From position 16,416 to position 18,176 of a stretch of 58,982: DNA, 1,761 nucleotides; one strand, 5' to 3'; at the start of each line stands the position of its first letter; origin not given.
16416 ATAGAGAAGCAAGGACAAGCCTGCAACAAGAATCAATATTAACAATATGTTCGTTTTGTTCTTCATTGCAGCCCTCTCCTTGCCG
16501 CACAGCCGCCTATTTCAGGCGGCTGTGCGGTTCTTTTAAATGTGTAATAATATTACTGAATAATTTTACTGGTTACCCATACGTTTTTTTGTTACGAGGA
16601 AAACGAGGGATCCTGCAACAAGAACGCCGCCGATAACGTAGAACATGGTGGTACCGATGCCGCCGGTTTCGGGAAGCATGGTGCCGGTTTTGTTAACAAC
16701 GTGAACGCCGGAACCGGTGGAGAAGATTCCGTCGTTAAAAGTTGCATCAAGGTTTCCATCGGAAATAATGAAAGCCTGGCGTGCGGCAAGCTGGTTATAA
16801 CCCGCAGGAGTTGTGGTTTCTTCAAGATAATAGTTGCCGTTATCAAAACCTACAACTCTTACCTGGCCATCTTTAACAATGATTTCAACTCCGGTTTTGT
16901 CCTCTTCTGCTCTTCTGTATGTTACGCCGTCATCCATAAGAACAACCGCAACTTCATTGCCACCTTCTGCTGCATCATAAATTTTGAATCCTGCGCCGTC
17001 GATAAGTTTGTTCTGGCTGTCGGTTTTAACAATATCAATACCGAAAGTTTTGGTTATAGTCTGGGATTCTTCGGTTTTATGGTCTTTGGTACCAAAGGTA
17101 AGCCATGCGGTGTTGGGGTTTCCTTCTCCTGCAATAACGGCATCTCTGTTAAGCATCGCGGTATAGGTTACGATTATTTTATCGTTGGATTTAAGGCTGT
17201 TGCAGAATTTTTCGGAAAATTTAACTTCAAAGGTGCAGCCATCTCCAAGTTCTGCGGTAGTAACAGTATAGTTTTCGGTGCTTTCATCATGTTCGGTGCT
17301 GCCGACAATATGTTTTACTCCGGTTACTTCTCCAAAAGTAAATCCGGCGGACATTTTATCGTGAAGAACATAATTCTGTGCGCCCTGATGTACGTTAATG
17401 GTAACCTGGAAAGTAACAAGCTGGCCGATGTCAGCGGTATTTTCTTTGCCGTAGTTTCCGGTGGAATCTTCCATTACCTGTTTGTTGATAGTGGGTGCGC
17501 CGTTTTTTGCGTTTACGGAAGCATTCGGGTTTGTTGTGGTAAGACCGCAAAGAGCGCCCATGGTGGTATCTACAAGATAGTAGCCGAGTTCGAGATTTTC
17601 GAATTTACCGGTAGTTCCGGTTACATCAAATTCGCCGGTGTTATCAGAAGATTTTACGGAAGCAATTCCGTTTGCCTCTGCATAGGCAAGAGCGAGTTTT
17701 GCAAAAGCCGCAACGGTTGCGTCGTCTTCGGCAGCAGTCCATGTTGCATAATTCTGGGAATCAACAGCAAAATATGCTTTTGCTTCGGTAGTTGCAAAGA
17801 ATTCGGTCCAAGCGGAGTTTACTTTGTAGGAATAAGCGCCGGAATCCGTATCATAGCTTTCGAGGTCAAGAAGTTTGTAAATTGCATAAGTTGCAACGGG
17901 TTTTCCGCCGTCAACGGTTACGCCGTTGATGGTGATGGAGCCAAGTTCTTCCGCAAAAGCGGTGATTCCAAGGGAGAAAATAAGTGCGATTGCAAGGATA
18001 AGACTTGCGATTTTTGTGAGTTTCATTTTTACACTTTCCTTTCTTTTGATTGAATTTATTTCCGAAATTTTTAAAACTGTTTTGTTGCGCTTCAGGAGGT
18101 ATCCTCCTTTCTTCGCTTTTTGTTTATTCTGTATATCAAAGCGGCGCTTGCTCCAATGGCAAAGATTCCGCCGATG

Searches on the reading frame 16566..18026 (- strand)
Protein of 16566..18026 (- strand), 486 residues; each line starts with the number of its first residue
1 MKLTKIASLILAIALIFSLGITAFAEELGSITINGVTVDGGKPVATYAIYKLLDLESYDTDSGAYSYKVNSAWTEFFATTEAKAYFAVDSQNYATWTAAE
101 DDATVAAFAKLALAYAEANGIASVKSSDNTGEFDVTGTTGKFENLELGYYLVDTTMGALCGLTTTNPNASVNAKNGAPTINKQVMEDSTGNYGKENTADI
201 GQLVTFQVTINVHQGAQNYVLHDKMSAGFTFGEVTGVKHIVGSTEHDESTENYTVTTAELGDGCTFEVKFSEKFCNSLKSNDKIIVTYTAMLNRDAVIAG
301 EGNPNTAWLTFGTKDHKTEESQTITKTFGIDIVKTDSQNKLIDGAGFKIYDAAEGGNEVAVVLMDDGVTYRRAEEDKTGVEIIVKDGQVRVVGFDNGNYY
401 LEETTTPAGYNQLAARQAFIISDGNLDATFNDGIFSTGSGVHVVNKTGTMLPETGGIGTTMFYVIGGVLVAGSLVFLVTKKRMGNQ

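Call 114: search_protein_families(library=pfam, proteins=[window:16566-18026:-], max_evalue=0.0001)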
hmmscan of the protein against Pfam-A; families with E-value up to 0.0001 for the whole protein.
window:16566-18026:- (486 aa): 2 families
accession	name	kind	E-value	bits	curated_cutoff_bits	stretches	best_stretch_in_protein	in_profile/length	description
PF16569.11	GramPos_pilinBB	-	5.1e-18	66.5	30.5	1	200-312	1-113/116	Gram-positive pilin backbone subunit 2, Cna-B-like domain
PF17802.7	SpaA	-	6.3e-10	39.5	23.1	1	330-425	3-80/91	Prealbumin-like fold domain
